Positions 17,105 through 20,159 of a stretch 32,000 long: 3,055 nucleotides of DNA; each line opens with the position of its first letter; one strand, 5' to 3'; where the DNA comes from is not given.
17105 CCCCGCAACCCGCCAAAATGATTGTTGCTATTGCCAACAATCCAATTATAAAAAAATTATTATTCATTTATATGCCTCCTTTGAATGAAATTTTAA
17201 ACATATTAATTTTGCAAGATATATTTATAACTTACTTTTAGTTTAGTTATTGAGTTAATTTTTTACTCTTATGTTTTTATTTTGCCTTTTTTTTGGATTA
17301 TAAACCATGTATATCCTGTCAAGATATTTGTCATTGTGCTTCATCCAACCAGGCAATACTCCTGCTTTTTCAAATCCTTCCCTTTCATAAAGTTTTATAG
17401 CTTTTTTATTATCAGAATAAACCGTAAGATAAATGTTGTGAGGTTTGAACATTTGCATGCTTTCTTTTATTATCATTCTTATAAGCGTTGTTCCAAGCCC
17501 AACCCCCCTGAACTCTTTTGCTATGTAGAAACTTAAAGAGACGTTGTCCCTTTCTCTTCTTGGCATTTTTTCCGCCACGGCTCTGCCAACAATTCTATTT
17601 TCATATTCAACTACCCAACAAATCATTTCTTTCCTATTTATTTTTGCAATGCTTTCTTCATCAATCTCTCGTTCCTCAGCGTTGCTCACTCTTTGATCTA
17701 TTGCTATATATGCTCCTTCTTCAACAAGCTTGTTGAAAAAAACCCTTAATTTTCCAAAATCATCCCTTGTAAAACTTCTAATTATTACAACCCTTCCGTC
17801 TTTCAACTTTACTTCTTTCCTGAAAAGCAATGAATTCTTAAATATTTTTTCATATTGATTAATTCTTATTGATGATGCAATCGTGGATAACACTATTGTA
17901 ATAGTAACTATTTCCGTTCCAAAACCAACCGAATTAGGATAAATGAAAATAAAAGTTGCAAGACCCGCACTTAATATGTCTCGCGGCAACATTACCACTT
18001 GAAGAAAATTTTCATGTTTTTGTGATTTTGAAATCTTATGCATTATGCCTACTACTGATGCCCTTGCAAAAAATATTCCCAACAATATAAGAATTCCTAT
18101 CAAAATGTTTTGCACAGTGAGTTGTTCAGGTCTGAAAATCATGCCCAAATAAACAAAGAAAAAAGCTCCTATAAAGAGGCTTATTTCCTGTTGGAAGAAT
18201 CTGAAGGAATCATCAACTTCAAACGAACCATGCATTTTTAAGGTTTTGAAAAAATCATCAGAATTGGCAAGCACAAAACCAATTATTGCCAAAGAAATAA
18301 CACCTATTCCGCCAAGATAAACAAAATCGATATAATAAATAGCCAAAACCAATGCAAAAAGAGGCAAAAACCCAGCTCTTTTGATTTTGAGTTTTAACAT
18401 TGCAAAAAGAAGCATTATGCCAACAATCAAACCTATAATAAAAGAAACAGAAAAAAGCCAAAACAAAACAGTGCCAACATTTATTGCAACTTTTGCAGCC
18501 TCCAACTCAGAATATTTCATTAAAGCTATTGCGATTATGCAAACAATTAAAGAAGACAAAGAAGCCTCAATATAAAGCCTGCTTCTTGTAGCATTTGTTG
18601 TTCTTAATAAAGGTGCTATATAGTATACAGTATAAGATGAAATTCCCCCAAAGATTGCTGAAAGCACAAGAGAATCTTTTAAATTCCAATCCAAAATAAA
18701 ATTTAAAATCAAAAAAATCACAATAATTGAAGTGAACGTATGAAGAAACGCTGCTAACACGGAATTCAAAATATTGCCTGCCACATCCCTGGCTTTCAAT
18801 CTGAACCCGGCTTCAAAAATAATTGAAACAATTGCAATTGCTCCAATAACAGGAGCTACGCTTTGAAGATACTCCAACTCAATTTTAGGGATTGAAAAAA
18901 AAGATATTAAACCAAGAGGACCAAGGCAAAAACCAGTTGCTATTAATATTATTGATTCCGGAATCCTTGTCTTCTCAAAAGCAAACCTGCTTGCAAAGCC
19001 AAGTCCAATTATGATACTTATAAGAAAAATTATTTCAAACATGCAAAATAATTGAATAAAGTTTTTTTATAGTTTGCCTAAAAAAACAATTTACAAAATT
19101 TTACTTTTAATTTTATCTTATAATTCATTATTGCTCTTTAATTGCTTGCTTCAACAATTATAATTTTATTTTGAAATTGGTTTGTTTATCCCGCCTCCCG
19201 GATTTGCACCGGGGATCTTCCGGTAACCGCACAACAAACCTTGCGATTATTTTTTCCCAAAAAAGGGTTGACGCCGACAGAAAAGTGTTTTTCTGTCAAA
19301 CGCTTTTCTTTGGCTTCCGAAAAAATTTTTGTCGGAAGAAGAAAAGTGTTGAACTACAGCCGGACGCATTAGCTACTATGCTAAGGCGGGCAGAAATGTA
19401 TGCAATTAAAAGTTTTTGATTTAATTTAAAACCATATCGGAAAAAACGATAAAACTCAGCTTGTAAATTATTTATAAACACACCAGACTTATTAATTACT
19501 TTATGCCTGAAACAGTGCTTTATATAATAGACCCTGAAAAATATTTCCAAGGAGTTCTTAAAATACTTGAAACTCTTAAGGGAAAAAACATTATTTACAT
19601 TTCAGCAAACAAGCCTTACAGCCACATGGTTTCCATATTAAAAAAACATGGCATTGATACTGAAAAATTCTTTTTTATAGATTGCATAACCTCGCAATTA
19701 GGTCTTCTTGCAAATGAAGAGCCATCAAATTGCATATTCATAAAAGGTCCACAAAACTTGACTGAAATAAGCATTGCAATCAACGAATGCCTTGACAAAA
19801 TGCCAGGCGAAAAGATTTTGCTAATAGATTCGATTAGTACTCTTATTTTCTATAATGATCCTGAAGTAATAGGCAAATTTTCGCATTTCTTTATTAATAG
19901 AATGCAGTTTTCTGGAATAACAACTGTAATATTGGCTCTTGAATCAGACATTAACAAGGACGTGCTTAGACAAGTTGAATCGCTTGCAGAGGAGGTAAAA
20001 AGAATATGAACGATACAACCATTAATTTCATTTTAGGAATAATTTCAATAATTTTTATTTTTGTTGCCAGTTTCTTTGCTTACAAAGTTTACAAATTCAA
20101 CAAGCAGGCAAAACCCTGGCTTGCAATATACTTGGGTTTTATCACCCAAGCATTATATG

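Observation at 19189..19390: tRNA-Tyr(GUA) with a 129-nt highly structured intron and non-canonical D and T loops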

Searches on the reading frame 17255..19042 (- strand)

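Call 13: search_protein_families(library=pfam, proteins=[window:17255-19042:-])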
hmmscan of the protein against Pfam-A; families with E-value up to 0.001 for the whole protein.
window:17255-19042:- (595 aa): 7 families
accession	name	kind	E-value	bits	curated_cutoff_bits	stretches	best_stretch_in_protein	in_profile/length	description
PF00999.27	Na_H_Exchanger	-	2.2e-18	66.7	26.2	1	14-365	9-340/375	Sodium/hydrogen exchanger, transmembrane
PF00583.31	Acetyltransf_1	-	1.1e-14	55.2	20.7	1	461-557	18-116/116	Acetyltransferase (GNAT) family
PF13420.13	Acetyltransf_4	-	9.7e-12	45.6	24.3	1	421-576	1-153/155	Acetyltransferase (GNAT) domain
PF13508.13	Acetyltransf_7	-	2.5e-11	44.2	27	1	474-559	4-84/84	Acetyltransferase (GNAT) domain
PF13673.13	Acetyltransf_10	-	4.5e-10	40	23.6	1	460-560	17-110/128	Acetyltransferase (GNAT) domain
PF13302.13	Acetyltransf_3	-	1.7e-09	38.9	25.4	1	420-558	3-138/138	Acetyltransferase (GNAT) domain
PF08445.16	FR47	-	3.4e-06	27.4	22.1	1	505-560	27-80/86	FR47-like protein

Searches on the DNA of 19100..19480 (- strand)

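Call 7: search_rna_families(source=window, start=19100, end=19480, threshold=evalue, max_evalue=10, show_alignments=5)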
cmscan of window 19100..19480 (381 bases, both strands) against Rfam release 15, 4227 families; matches with E-value up to 10: 8.
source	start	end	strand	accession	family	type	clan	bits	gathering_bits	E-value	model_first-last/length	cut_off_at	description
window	19294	19357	-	RF03640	mir-3747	Gene; miRNA;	-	25.3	63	0.0059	1-67/67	no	mir-3747 microRNA precursor family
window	19294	19358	+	RF03223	mir-2209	Gene; miRNA;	-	18.9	70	0.23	1-63/63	no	mir-2209 microRNA precursor family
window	19295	19353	+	RF03640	mir-3747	Gene; miRNA;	-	18.5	63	0.41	1-67/67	no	mir-3747 microRNA precursor family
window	19291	19355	-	RF03223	mir-2209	Gene; miRNA;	-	17.5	70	0.59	1-63/63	no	mir-2209 microRNA precursor family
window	19209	19326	+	RF01635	ceN45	Gene; snRNA; snoRNA; HACA-box;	-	17.4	60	0.67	1-128/128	no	Caenorhabditis snoRNA ceN45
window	19366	19444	-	RF02256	adapt33_2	Gene; lncRNA;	-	16.3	60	5.7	1-71/71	no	Adaptive response 33 conserved region 2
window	19268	19316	+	RF02066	STnc320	Gene; sRNA;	-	13.7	50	6.8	1-55/55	no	Salmonella enterica sRNA STnc320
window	19279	19309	-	RF03310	mir-1544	Gene; miRNA;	-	12.9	46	8.4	13-45/59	no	mir-1544 microRNA precursor family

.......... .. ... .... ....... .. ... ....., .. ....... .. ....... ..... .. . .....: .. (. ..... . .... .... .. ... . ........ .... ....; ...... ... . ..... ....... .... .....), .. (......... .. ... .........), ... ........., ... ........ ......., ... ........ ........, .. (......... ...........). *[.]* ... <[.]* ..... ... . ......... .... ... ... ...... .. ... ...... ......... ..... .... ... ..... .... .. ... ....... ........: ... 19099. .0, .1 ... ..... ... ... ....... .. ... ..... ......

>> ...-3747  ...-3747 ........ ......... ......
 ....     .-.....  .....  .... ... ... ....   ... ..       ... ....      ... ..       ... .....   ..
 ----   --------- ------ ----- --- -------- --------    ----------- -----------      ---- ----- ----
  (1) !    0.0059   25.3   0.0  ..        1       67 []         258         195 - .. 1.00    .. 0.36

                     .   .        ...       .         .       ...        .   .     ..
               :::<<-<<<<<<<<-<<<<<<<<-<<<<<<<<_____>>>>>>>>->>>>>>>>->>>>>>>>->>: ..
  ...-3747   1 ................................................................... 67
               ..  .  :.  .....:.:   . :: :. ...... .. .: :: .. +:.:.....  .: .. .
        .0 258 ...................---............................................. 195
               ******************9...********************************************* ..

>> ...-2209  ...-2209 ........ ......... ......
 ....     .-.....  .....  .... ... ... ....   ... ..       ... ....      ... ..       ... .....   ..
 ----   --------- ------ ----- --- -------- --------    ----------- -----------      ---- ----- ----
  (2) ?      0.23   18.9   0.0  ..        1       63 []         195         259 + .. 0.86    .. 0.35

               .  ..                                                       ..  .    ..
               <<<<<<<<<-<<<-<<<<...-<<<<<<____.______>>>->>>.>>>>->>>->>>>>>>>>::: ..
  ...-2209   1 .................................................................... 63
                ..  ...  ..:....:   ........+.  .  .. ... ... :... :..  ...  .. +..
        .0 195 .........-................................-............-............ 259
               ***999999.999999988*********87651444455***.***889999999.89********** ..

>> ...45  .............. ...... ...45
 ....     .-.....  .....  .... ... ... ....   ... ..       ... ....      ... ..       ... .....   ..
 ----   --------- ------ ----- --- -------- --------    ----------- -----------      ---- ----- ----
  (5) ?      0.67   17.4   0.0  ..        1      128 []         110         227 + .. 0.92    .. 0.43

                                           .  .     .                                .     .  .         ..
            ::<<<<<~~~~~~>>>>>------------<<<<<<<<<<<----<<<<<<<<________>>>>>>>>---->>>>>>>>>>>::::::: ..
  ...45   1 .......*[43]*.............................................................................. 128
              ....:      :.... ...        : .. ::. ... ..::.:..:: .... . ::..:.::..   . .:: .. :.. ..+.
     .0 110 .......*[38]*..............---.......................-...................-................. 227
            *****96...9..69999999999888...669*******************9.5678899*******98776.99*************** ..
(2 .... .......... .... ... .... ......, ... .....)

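Call 59: build_rna_model(alignment_id=A3, structure=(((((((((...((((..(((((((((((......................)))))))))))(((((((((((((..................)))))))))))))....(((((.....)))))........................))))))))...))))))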
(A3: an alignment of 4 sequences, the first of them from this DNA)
Model R1 built from alignment A3 (4 sequences, 165 columns); structure: as given.
model positions 146; base pairs 42; branch points 2; effective number of sequences 1.42; information 0.589 bits per position. Calibrated on 0.2 Mb of random sequence (short: E-values are rough).
structure used (alignment columns):
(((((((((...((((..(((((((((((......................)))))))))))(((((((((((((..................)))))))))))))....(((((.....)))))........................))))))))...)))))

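Call 60: search_with_rna_model(model_id=R1, sources=[window, L001, L002, L003, L004, L005, L007, L008, L010, L015, L017, L018, L019, L020, L024, L026, L027, L029, L030, L031, L041, L044, L051, L055, L056, L009, L014, L016, L021, L022, L028, L050], max_evalue=1, make_alignment=true)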
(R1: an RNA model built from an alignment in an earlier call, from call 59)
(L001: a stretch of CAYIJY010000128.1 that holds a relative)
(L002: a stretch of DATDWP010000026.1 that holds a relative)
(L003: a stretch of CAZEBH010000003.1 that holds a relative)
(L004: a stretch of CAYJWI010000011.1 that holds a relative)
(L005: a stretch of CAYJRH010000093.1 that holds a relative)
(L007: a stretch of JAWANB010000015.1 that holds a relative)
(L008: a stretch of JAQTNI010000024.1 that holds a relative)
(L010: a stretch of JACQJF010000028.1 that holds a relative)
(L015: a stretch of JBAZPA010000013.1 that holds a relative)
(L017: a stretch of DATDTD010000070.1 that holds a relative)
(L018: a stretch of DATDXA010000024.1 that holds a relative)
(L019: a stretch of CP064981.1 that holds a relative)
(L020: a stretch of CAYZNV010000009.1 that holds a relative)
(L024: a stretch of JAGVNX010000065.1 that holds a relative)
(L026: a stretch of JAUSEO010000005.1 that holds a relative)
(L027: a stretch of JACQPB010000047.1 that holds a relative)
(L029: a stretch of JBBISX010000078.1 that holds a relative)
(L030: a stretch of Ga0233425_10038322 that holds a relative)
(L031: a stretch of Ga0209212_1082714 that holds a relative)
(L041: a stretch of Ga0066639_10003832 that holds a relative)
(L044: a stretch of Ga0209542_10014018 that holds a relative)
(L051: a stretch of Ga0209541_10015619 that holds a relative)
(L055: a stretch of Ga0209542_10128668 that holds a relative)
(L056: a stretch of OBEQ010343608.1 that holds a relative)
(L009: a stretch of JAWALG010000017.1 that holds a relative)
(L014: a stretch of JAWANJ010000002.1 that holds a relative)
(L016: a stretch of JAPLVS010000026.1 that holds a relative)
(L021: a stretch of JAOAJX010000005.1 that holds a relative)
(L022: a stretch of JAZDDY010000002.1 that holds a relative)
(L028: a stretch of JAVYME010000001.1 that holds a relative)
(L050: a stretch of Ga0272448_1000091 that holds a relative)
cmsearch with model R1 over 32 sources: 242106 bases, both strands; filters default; matches with E-value up to 1: 39.
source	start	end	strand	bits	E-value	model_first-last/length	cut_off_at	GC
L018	4791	4933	+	155.3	8.2e-37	1-146/146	no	0.45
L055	145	293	+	147.4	8.4e-35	1-146/146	no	0.41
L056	2084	2223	+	144.7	4e-34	1-146/146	no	0.44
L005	464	658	-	113.7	3e-26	1-146/146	no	0.46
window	19219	19364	-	100.7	6e-23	1-146/146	no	0.41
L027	5241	5411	+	73.3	5.5e-16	1-146/146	no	0.54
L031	755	903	-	72.7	7.8e-16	1-146/146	no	0.46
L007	1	101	-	68.1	1.1e-14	1-103/146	3'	0.38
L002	469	595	+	66.7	2.5e-14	1-146/146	no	0.46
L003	5902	6099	+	61.8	4.5e-13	1-146/146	no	0.47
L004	2189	2355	-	45.3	6.9e-09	1-146/146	no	0.54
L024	3115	3239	-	40.8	9.6e-08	1-146/146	no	0.41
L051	570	690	+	40.6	1.1e-07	1-146/146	no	0.45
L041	5955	6122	-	36.7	1e-06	1-146/146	no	0.51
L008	6411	6603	+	28.9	9.7e-05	1-146/146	no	0.46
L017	2277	2435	-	27.9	0.00017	1-146/146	no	0.5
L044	946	1107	+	27.6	0.00021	1-146/146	no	0.49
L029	3977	4018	+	26.4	0.00042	1-39/146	3'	0.38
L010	3018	3127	+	25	0.00095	1-146/146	no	0.54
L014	6881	6937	-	23.7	0.0021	1-146/146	no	0.51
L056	2047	2143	-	23.3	0.0027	1-146/146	no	0.48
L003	3123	3240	-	22.3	0.0048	1-146/146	no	0.37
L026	7116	7203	-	21.8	0.0062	1-146/146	no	0.44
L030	894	1040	+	21.6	0.007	1-146/146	no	0.39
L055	145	293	-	21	0.01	1-146/146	no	0.41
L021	7591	7648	-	20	0.018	1-146/146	no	0.57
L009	5083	5140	+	19.6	0.022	1-146/146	no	0.52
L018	2093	2281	-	19.2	0.029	1-146/146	no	0.39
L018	2231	2347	+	19.1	0.031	1-146/146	no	0.52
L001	1553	1688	-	19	0.032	1-146/146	no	0.35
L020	5315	5406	+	18.3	0.048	1-146/146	no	0.47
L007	54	83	+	17.6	0.075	19-46/146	no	0.23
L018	3058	3187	-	16.6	0.13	1-146/146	no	0.37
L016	3147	3220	+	16.6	0.13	1-146/146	no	0.38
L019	7964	8000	+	16.3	0.16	1-37/146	3'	0.46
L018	4809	4835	-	16.2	0.17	19-46/146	no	0.33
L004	2310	2337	+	15.9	0.2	19-46/146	no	0.25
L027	5167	5305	-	15.2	0.3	1-146/146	no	0.43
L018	3141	3171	+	13.2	0.94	19-46/146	no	0.26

Alignment A4: 39 matches aligned to the model, 371 columns, each read 5' to 3' on its own strand. Consensus structure (alignment columns), stored with it:
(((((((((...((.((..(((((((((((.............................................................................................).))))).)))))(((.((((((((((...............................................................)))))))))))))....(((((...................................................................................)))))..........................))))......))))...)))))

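Call 61: search_with_rna_model(model_id=R1, sources=[window, L002, L003, L004, L005, L018, L024, L027, L031, L041, L051, L055, L056], max_evalue=0.00001, make_alignment=true)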
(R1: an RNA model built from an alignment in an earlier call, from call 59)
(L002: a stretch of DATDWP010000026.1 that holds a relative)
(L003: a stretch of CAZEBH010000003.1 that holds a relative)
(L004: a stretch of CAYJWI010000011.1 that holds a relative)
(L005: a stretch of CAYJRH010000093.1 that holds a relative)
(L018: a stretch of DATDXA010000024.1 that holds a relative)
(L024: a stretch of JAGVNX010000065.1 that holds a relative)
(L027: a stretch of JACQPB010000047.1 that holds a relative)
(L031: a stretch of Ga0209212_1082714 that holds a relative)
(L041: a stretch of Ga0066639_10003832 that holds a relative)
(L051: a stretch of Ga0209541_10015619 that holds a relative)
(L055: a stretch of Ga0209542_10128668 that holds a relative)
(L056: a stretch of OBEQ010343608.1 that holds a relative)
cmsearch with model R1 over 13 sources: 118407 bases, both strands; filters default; matches with E-value up to 0.00001: 13.
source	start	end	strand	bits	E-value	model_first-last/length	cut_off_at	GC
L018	4791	4933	+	155.3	4e-37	1-146/146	no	0.45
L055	145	293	+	147.4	4.1e-35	1-146/146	no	0.41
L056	2084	2223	+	144.7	1.9e-34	1-146/146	no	0.44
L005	464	658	-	113.7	1.5e-26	1-146/146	no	0.46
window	19219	19364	-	100.7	3e-23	1-146/146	no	0.41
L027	5241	5411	+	73.3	2.7e-16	1-146/146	no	0.54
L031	755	903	-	72.7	3.8e-16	1-146/146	no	0.46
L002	469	595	+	66.7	1.2e-14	1-146/146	no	0.46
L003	5902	6099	+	61.8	2.2e-13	1-146/146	no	0.47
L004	2189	2355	-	45.3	3.4e-09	1-146/146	no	0.54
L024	3115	3239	-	40.8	4.7e-08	1-146/146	no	0.41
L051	570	690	+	40.6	5.3e-08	1-146/146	no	0.45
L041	5955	6122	-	36.7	5.1e-07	1-146/146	no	0.51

Alignment A5: 13 matches aligned to the model, 330 columns, each read 5' to 3' on its own strand. Consensus structure (alignment columns), stored with it:
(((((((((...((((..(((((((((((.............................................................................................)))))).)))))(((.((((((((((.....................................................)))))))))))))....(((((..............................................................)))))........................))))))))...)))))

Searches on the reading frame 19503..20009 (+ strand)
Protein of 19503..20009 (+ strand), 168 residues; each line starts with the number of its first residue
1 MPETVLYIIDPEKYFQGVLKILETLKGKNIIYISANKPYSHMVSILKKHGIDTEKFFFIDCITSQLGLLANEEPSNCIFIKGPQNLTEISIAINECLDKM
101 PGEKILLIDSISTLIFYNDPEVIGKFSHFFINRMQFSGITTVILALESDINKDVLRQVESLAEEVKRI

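Call 13: search_protein_families(library=pfam, proteins=[window:19503-20009:+])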
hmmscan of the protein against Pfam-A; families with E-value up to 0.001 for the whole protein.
window:19503-20009:+ (168 aa): 2 families
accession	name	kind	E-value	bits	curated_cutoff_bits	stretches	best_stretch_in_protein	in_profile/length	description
PF06745.19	ATPase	-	1.9e-07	31.2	26.6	1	26-145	46-162/231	KaiC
PF24336.1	DUF7504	-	5.5e-05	24.1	27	1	70-161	73-172/179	Family of unknown function (DUF7504)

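Call 69: find_encoding_contigs(protein=window:19503-20009:+, flank=3000, max_places=6)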
Protein window:19503-20009:+ (168 aa): 3 contigs read that carry it; 3 places shown.
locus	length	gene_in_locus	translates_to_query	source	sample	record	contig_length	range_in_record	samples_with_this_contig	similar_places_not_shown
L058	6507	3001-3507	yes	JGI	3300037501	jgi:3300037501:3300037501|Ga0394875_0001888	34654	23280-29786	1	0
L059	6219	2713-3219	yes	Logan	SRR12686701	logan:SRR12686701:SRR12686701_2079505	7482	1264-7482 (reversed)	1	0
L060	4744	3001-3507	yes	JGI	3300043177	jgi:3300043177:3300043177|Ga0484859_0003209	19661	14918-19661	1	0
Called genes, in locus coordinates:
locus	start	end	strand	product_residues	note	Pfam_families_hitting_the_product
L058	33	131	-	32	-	-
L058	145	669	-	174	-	-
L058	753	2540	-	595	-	PF00999:Na_H_Exchanger, PF13302:Acetyltransf_3, PF13420:Acetyltransf_4, PF00583:Acetyltransf_1, PF13673:Acetyltransf_10, PF13508:Acetyltransf_7, PF08445:FR47 (weak)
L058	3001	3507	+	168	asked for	PF06745:ATPase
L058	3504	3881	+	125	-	-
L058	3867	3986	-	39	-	-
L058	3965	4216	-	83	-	-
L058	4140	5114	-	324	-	PF14378:PAP2_3 (faint), PF01569:PAP2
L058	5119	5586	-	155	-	PF10869:DUF2666 (weak)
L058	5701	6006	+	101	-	-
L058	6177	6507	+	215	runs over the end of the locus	PF03692:CxxCxxCC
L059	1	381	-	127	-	?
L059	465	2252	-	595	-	PF00999:Na_H_Exchanger, PF13302:Acetyltransf_3, PF13420:Acetyltransf_4, PF00583:Acetyltransf_1, PF13673:Acetyltransf_10, PF13508:Acetyltransf_7, PF08445:FR47 (weak)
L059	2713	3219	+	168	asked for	PF06745:ATPase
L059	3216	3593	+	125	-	-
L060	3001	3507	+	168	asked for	PF06745:ATPase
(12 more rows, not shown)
